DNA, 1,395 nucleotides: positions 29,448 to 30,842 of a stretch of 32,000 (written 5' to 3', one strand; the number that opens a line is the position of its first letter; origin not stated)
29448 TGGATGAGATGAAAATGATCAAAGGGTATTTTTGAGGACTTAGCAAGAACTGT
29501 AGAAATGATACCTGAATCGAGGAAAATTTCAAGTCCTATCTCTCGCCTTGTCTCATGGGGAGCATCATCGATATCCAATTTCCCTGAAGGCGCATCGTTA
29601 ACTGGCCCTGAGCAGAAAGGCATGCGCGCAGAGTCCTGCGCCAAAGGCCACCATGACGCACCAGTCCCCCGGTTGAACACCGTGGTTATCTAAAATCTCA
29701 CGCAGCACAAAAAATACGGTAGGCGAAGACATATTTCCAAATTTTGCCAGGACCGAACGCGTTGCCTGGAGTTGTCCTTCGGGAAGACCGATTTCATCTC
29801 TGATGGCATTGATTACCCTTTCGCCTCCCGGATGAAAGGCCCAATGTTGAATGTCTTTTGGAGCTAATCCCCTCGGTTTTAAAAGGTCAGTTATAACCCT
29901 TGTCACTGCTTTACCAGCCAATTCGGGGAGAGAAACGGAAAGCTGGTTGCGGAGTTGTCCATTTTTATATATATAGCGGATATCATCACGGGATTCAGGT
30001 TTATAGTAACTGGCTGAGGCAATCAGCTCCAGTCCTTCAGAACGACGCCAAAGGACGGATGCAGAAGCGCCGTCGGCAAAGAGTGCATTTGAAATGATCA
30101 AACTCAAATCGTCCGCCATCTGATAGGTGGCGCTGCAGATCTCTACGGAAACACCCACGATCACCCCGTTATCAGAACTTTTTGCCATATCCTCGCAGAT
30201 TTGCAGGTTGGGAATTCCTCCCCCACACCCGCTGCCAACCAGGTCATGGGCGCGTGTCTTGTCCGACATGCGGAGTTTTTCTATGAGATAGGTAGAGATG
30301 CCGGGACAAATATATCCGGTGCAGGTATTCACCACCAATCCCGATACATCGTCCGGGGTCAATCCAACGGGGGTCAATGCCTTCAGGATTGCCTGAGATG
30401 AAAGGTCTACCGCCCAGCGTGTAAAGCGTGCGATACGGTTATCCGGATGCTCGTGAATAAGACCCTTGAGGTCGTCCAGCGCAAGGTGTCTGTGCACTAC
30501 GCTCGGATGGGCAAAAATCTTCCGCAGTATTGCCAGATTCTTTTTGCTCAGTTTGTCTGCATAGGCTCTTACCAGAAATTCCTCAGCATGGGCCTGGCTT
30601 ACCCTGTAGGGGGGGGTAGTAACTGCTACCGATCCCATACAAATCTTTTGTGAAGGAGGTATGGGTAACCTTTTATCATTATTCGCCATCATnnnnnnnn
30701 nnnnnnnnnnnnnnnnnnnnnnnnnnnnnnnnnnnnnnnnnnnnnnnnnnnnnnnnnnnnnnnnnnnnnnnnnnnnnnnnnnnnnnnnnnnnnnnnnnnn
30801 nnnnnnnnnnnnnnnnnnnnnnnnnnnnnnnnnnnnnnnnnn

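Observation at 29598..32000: B12-binding radical SAM enzyme translationally coupled (ATGA) to a type III polyketide synthase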

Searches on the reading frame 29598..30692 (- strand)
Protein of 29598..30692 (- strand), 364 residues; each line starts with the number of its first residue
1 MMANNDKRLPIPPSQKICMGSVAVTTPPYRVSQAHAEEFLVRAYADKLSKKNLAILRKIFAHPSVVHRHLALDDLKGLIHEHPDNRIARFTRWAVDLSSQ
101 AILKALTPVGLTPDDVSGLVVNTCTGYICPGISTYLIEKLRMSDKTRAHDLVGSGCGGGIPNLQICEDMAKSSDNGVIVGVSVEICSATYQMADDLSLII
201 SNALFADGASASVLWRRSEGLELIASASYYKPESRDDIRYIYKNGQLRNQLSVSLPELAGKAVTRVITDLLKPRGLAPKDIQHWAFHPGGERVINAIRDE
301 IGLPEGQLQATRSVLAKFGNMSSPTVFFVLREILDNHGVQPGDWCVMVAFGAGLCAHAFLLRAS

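Call 3: search_protein_families(library=pfam, proteins=[window:29598-30692:-], max_evalue=0.01)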
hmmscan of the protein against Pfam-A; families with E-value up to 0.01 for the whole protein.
window:29598-30692:- (364 aa): 5 families
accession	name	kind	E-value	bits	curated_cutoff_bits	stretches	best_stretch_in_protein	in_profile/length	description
PF02797.21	Chal_sti_synt_C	-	1.4e-20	74.3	27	1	224-363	3-149/151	Chalcone and stilbene synthases, C-terminal domain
PF08541.16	ACP_syn_III_C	-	9.8e-16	58.1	26.6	1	273-362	3-89/90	3-Oxoacyl-[acyl-carrier-protein (ACP)] synthase III C terminal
PF08392.18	FAE1_CUT1_RppA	-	5.8e-15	55.8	27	1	46-217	38-206/290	FAE1/Type III polyketide synthase-like protein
PF00195.25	Chal_sti_synt_N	-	5.1e-10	39.6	27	1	88-213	93-220/225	Chalcone and stilbene synthases, N-terminal domain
PF08545.16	ACP_syn_III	-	0.0043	17.4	24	1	154-226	5-74/80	3-Oxoacyl-[acyl-carrier-protein (ACP)] synthase III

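Call 4: search_protein_families(library=ncbifam, proteins=[window:29598-30692:-], max_evalue=0.01)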
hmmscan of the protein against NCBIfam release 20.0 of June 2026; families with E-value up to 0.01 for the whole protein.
window:29598-30692:- (364 aa): 11 families
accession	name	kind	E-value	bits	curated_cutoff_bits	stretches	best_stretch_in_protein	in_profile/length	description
NF042429.2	DHPHCoAsyn_DpgA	equivalog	1.3e-51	175.6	425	1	56-358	29-345/350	3,5-dihydroxyphenylacetyl-CoA synthase DpgA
TIGR00747.1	fabH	subfamily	1.7e-23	83.2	292.1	1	86-362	43-321/322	beta-ketoacyl-ACP synthase III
NF006829.0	PRK09352.1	subfamily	6.4e-23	81.2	249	1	87-362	46-320/322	beta-ketoacyl-ACP synthase 3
NF004623.0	PRK05963.1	equivalog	4.8e-14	52.4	437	1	95-362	55-327/328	beta-ketoacyl-ACP synthase III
NF005541.0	PRK07204.1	equivalog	1.4e-12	47.7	402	2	257-361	226-327/329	beta-ketoacyl-ACP synthase III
NF003274.0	PRK04262.1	equivalog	1.4e-10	40.7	244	1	95-361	52-306/347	hydroxymethylglutaryl-CoA synthase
NF005703.0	PRK07515.1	equivalog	2e-10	40.1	304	1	262-362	273-371/373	beta-ketoacyl-ACP synthase III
NF009519.0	PRK12880.1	equivalog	4.1e-07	29.6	436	1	94-214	60-175/353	beta-ketoacyl-ACP synthase III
NF006720.0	PRK09258.1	equivalog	3.5e-05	23.3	285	0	265-356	243-331/338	3-oxoacyl-ACP synthase III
NF005308.0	PRK06840.1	equivalog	4.5e-05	22.6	315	0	255-361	231-333/339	3-oxoacyl-ACP synthase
TIGR00748.1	HMG_CoA_syn_Arc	equivalog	0.00011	21.6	353.35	1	100-361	56-305/345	hydroxymethylglutaryl-CoA synthase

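Call 6: find_encoding_contigs(protein=window:29598-30692:-, flank=10000, max_places=6)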
Protein window:29598-30692:- (364 aa): 23 contigs read that carry it; 6 places shown.
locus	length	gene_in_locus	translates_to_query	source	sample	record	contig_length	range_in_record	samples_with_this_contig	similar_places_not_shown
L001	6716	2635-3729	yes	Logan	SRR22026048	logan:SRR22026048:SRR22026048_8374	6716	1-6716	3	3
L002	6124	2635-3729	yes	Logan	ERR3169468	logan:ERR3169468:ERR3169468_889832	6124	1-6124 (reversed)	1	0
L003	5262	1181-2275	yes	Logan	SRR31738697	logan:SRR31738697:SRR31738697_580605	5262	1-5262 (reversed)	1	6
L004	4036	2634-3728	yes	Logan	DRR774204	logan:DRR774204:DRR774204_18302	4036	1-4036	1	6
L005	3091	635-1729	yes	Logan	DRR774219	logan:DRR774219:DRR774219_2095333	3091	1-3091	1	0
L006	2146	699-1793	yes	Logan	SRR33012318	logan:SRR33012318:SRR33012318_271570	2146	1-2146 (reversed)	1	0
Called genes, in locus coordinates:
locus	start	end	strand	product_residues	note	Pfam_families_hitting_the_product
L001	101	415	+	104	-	PF05368:NmrA (weak)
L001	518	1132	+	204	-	PF00258:Flavodoxin_1 (weak), PF03358:FMN_red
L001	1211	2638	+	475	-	PF02310:B12-binding, PF04055:Radical_SAM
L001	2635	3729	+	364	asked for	PF00195:Chal_sti_synt_N, PF08392:FAE1_CUT1_RppA, PF02797:Chal_sti_synt_C, PF08541:ACP_syn_III_C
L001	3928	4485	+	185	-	-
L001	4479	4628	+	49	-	-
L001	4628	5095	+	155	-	PF00383:dCMP_cyt_deam_1, PF14437:MafB19-deam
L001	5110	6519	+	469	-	PF13435:Cytochrome_C554 (faint), PF14522:Cytochrome_C7 (faint), PF13447:Multi-haem_cyto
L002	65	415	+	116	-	PF05368:NmrA (weak)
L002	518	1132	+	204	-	PF00258:Flavodoxin_1 (weak), PF03358:FMN_red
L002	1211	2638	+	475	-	PF02310:B12-binding, PF04055:Radical_SAM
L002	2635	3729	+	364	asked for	PF00195:Chal_sti_synt_N, PF08392:FAE1_CUT1_RppA, PF02797:Chal_sti_synt_C, PF08541:ACP_syn_III_C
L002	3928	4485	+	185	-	-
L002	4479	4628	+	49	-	-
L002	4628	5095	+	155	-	PF00383:dCMP_cyt_deam_1, PF14437:MafB19-deam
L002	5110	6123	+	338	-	?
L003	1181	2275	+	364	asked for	PF00195:Chal_sti_synt_N, PF08392:FAE1_CUT1_RppA, PF02797:Chal_sti_synt_C, PF08541:ACP_syn_III_C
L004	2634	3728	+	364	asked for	PF00195:Chal_sti_synt_N, PF08392:FAE1_CUT1_RppA, PF02797:Chal_sti_synt_C, PF08541:ACP_syn_III_C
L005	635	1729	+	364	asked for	PF00195:Chal_sti_synt_N, PF08392:FAE1_CUT1_RppA, PF02797:Chal_sti_synt_C, PF08541:ACP_syn_III_C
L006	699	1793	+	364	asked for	PF00195:Chal_sti_synt_N, PF08392:FAE1_CUT1_RppA, PF02797:Chal_sti_synt_C, PF08541:ACP_syn_III_C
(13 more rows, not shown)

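Call 8: search_protein_families(library=ncbifam, proteins=[L001:1211-2638:+, L001:518-1132:+, L002:65-415:+], max_evalue=0.001)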
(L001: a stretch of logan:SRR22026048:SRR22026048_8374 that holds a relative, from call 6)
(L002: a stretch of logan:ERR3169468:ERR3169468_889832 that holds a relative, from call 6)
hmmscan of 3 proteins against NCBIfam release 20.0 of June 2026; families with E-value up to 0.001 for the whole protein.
L001:1211-2638:+ (475 aa): 20 families
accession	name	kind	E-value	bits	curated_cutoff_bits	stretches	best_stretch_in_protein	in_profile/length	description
TIGR04072.2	rSAM_ladder_B12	equivalog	1.5e-95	320.4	360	1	3-451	2-435/443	lipid biosynthesis B12-binding/radical SAM protein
TIGR04385.1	B12_rSAM_cofa1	equivalog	3.8e-50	171.4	450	1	17-406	18-412/438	B12 lower ligand biosynthesis radical SAM protein BzaD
TIGR04428.1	B12_rSAM_trp_MT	equivalog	6.2e-34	117.3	500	2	16-152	13-150/558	tryptophan 2-C-methyltransferase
TIGR04479.1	bcpD_PhpK_rSAM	subfamily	1.5e-21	76.4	600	1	51-362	102-409/504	PhpK family radical SAM P-methyltransferase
TIGR03471.1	HpnJ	equivalog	3e-20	72.6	577.6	1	84-396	84-396/472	hopanoid biosynthesis associated radical SAM protein HpnJ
TIGR04013.1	B12_SAM_MJ_1487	hypoth_equivalog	1.3e-19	70.4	251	2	90-245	64-203/382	TIGR04013 family B12-binding domain/radical SAM domain-containing protein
TIGR02026.1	BchE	equivalog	3.6e-17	62.4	481.35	1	19-362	22-365/497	magnesium-protoporphyrin IX monomethyl ester anaerobic oxidative cyclase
NF040546.1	rSAM_CUAEP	equivalog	4.5e-17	61.9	500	1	84-392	63-373/468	CUAEP/CCAEP-tail radical SAM (seleno)protein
TIGR04014.1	B12_SAM_MJ_0865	equivalog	6.1e-17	61.5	360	1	86-386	58-357/434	methyl-coenzyme M reductase glutamine C-methyltransferase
NF033070.1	rSAM_AprD4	equivalog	6.4e-17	61.6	500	1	193-392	196-395/456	AprD4 family radical SAM diol-dehydratase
TIGR04367.1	HpnR_B12_rSAM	equivalog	9.8e-17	60.6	650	1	19-382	22-368/490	hopanoid C-3 methylase HpnR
TIGR03975.1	rSAM_ocin_1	subfamily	1e-15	57.3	281.85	1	35-356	105-424/606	RiPP maturation radical SAM C-methyltransferase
NF050148.1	rSAM_ApyD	equivalog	5e-14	51.6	750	1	89-382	94-388/645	RiPP biosynthesis radical SAM protein ApyD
TIGR04295.1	B12_rSAM_oligo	hypoth_equivalog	2.3e-12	46.3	400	1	16-314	22-313/422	TIGR04295 family B12-binding domain-containing radical SAM protein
NF045585.1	rSAM_slr0320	equivalog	2.3e-12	46.2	775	1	94-394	135-444/511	photosystem II high light acclimation radical SAM protein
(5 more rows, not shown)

L001:518-1132:+ (204 aa): 4 families
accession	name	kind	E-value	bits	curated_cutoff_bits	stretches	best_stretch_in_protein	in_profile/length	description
NF002999.0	PRK03767.1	equivalog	7.4e-61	205.5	141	1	1-201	2-199/200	NAD(P)H:quinone oxidoreductase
TIGR01755.1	flav_wrbA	equivalog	1.3e-56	191.7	132.5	1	2-199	2-196/197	NAD(P)H:quinone oxidoreductase type IV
NF004050.0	PRK05569.1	subfamily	0.00018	21.9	136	0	2-48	3-48/141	flavodoxin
TIGR01753.1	flav_short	equivalog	0.00022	21.8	123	1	3-34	1-31/140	flavodoxin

L002:65-415:+ (116 aa): 0 families

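Call 9: find_homologous_proteins(query=window:29598-30692:-, max_evalue=1e-10)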
Query window:29598-30692:- (364 aa): 1653 proteins with E <= 1e-10 among 6417 candidates; the best 120 are listed.
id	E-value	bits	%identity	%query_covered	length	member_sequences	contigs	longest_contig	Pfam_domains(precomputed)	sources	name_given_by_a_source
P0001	9.0e-222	754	98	93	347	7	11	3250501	PF02797.22,PF08541.17,PF08392.19,PF00195.26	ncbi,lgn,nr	ncbi:MAG: type III polyketide synthase [Candidatus Brocadia sp.]|nr:1,3,6,8-tetrahydroxynaphthalene 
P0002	3.3e-207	706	85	100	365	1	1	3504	PF02797.22,PF08541.17,PF08392.19,PF00195.26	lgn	-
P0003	3.5e-201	686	83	99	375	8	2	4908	PF02797.22,PF08541.17,PF08392.19,PF00195.26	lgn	-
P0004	1.8e-200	684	86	95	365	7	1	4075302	PF02797.22,PF08541.17,PF08392.19,PF00195.26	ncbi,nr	ncbi:type III polyketide synthase [Candidatus Brocadia pituitae]|nr:type III polyketide synthase [Ca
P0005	7.8e-196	668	81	99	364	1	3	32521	PF02797.22,PF08541.17,PF08392.19,PF00195.26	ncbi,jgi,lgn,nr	ncbi:MAG: polyketide synthase [Candidatus Brocadia sp. UTAMX2]|jgi:alkylresorcinol/alkylpyrone synth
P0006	1.3e-184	632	78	96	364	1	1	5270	PF02797.22,PF08541.17,PF08392.19,PF00195.26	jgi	-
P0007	2.4e-182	624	78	96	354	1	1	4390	PF02797.22,PF08541.17,PF08392.19,PF00195.26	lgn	-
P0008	2.8e-180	617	77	96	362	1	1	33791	PF02797.22,PF08541.17,PF08392.19,PF00195.26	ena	-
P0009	3.6e-174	597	73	99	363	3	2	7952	PF02797.22,PF08541.17,PF08392.19,PF00195.26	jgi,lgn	jgi:alkylresorcinol/alkylpyrone synthase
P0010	3.9e-174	597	73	99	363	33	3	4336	PF02797.22,PF08541.17,PF08392.19,PF00195.26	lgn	-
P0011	1.8e-171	588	74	96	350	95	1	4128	PF02797.22,PF08541.17,PF08392.19,PF00195.26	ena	-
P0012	4.3e-171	587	73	96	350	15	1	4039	PF02797.22,PF08541.17,PF08392.19,PF00195.26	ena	-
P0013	7.4e-171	586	73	96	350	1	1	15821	PF02797.22,PF08541.17,PF08392.19,PF00195.26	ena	-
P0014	8.6e-171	586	71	99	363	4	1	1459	PF02797.22,PF08545.17,PF08541.17,PF08392.19,PF00195.26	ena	-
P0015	9.1e-171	586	73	100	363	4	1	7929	PF02797.22,PF08541.17,PF08392.19,PF00195.26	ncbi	-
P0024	1.7e-169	582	74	95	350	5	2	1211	PF02797.22,PF08541.17,PF08392.19,PF00195.26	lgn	-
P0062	9.3e-148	510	64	96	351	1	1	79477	PF02797.22,PF08545.17,PF08541.17,PF08392.19,PF00195.26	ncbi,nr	ncbi:MAG: type III polyketide synthase [Candidatus Kuenenia sp.]|nr:type III polyketide synthase [Ca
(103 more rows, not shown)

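Call 12: find_related_loci(query=A1, collection=genome_contigs, flank=8000)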
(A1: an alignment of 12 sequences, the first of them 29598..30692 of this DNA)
Query A1 (364 aa) in genome_contigs; peptide patterns used: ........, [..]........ (x = any residue, [..] = any of these).
366 stretches matched a pattern; 343 encode a relative of the query (tblastn E <= 1e-3); the best 80 are kept; 80 distinct loci.
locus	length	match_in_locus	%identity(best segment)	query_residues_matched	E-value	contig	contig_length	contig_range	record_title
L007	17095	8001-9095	82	1-364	0e+0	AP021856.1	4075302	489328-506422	Candidatus Brocadia pituitae DNA, complete genome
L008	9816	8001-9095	82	1-364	0e+0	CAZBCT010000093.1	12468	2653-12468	MAG TPA_asm: uncultured Candidatus Brocadia sp. isolate SRP323723_co1_49 genome assembly, contig: NODE_4269_length_12468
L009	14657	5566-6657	73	1-363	0e+0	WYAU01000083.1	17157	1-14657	MAG: Candidatus Brocadia sp. isolate AMX1 k127_550758, whole genome shotgun sequence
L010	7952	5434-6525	73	1-363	0e+0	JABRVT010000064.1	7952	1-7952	MAG: Candidatus Brocadia sp. isolate MAG-01r c_000000002066, whole genome shotgun sequence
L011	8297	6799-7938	69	6-362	3e-177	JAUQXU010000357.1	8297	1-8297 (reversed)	MAG: Candidatus Brocadia sp. isolate BIN37 contig_236481, whole genome shotgun sequence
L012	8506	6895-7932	72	16-362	1e-175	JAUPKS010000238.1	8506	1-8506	MAG: Planctomycetota bacterium isolate erpe_2018_pw_0hr_WHONDRS-PP48-000085_B_bin.5 scaffold_1079691, whole genome shotg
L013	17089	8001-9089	69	1-363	1e-173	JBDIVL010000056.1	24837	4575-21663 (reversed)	MAG: Candidatus Brocadiaceae bacterium isolate Bin_5 NODE_782_length_24837_cov_8.635573, whole genome shotgun sequence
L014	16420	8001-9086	70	1-362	2e-173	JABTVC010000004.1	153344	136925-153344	MAG: Planctomycetia bacterium isolate H5_AMX3 seq004, whole genome shotgun sequence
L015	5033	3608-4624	73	16-355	8e-177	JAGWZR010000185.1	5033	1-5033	MAG: Planctomycetota bacterium isolate REEB58 contig-150_22425, whole genome shotgun sequence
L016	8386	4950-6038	69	1-363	6e-172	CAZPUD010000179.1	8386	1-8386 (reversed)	MAG TPA_asm: uncultured candidatus Brocadiaceae bacterium isolate SRP093185_co1_14 genome assembly, contig: NODE_6383_le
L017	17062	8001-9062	72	10-364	7e-172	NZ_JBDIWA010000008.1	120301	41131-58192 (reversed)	MAG: Candidatus Kuenenia sp. isolate Bin_40 NODE_112_length_120301_cov_17.050385, whole genome shotgun sequence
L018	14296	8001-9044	72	14-362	3e-171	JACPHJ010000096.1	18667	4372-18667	MAG: Planctomycetota bacterium isolate NC_groundwater_411_Ag_B-0.1um_42_12 GD18-4_B1_scaffold_686444, whole genome shotg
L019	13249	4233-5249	73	17-355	7e-170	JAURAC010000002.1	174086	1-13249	MAG: Candidatus Subterrananammoxibius californiae isolate Bin_309 NODE_2_length_174086_cov_21.119352, whole genome shotg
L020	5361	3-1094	67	1-363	6e-173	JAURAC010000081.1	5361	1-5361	MAG: Candidatus Subterrananammoxibius californiae isolate Bin_309 NODE_89_length_5361_cov_18.617603, whole genome shotgu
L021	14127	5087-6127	70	15-362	7e-169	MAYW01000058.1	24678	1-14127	MAG: Candidatus Scalindua rubra isolate BSI-1 SCARUB_contig000058, whole genome shotgun sequence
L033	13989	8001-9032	68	19-363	4e-157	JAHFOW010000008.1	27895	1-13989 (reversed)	MAG: Planctomycetota bacterium isolate nzgw512 NODE_887_length_27896_cov_6.346931, whole genome shotgun sequence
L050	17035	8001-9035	59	17-362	4e-143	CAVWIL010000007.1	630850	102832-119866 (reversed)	MAG: Nitrospirota bacterium isolate MFD02199.bin.2.179 genome assembly, contig: contig_31457, whole genome shotgun seque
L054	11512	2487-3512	63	19-362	3e-142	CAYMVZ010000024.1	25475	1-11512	MAG TPA_asm: uncultured Nitrospinota bacterium isolate binchicken_co201_466 genome assembly, contig: NODE_1866_length_25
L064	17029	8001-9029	58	19-362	9e-139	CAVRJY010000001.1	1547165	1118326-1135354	MAG: Nitrospirota bacterium isolate MFD01299.bin.1.245 genome assembly, contig: contig_11371, whole genome shotgun seque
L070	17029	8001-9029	58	19-362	3e-138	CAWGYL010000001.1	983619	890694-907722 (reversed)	MAG: Nitrospirota bacterium isolate MFD01716.bin.1.191 genome assembly, contig: contig_10655, whole genome shotgun seque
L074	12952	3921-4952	61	19-363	2e-136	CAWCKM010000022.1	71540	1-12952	MAG: Nitrospirota bacterium isolate MFD00709.bin.1.4 genome assembly, contig: contig_139779, whole genome shotgun sequen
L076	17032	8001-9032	60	19-364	2e-136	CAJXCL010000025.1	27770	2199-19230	MAG TPA_asm: uncultured Nitrospirae bacterium isolate ERR599099_bin.62_MetaBAT_v2.12.1_MAG genome assembly, contig: NODE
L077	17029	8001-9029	57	19-362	2e-136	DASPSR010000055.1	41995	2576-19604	MAG TPA_asm: Nitrospirota bacterium isolate SMAG_U12256 k141_2113588, whole genome shotgun sequence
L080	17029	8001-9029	58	19-362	5e-136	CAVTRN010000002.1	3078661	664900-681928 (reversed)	MAG: Nitrospirota bacterium isolate MFD09567.bin.1.28 genome assembly, contig: contig_51523, whole genome shotgun sequen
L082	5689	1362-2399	61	15-362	2e-136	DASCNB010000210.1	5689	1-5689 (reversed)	MAG TPA_asm: Nitrospinota bacterium isolate Fu_MAG_119 c_000001331043, whole genome shotgun sequence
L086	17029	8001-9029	56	19-362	1e-133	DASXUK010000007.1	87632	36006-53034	MAG TPA_asm: Desulfuromonadaceae bacterium isolate SMAG_U4716 k141_387452, whole genome shotgun sequence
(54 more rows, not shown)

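Call 17: search_solved_structures(query=window:29598-30692:-, max_evalue=1e-10, show_alignments=2)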
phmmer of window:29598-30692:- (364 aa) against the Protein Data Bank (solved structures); distinct sequences matched with E-value up to 1e-10: 106 (the best 60 are shown).
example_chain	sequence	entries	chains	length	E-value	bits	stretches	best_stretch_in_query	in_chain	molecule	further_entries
4jao_D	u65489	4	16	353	3.5e-37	131.8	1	24-362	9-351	Alpha-pyrone synthesis polyketide synthase-like Pks11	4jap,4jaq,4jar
4jat_A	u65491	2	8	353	8.5e-36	127.2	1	24-362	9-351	Alpha-pyrone synthesis polyketide synthase-like Pks11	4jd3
7cb3_A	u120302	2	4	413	9.5e-31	110.6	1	10-359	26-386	Chalcone/stilbene synthase | Chalcone synthase-like protein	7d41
4b0n_A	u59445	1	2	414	2.3e-30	109.3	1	83-362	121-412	POLYKETIDE SYNTHASE III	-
9uub_A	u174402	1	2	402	4.3e-28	101.8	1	22-362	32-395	stilbene synthase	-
1ted_A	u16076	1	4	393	4.5e-28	101.8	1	10-360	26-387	pks18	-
9uuc_A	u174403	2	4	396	6.1e-28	101.4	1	22-362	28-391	Stilbene synthase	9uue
9uud_A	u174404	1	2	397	6.1e-28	101.4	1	22-362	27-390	Stilbene synthase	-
9uu8_A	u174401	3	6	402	6.4e-28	101.3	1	22-362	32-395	Stilbene synthase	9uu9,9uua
1u0m_A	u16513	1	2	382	3.7e-27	98.8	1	24-357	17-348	putative polyketide synthase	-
3oit_A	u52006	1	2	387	3.7e-27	98.8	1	93-363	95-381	Os07g0271500 protein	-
3ale_A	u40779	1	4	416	4.7e-27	98.4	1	94-363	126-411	Os07g0271500 protein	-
1i8b_A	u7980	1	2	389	5.5e-27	98.2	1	97-363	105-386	CHALCONE SYNTHASE 2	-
1tee_A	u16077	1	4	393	1.5e-26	96.8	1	10-360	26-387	pks18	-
1i88_A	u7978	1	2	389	1.8e-26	96.5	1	97-363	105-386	CHALCONE SYNTHASE 2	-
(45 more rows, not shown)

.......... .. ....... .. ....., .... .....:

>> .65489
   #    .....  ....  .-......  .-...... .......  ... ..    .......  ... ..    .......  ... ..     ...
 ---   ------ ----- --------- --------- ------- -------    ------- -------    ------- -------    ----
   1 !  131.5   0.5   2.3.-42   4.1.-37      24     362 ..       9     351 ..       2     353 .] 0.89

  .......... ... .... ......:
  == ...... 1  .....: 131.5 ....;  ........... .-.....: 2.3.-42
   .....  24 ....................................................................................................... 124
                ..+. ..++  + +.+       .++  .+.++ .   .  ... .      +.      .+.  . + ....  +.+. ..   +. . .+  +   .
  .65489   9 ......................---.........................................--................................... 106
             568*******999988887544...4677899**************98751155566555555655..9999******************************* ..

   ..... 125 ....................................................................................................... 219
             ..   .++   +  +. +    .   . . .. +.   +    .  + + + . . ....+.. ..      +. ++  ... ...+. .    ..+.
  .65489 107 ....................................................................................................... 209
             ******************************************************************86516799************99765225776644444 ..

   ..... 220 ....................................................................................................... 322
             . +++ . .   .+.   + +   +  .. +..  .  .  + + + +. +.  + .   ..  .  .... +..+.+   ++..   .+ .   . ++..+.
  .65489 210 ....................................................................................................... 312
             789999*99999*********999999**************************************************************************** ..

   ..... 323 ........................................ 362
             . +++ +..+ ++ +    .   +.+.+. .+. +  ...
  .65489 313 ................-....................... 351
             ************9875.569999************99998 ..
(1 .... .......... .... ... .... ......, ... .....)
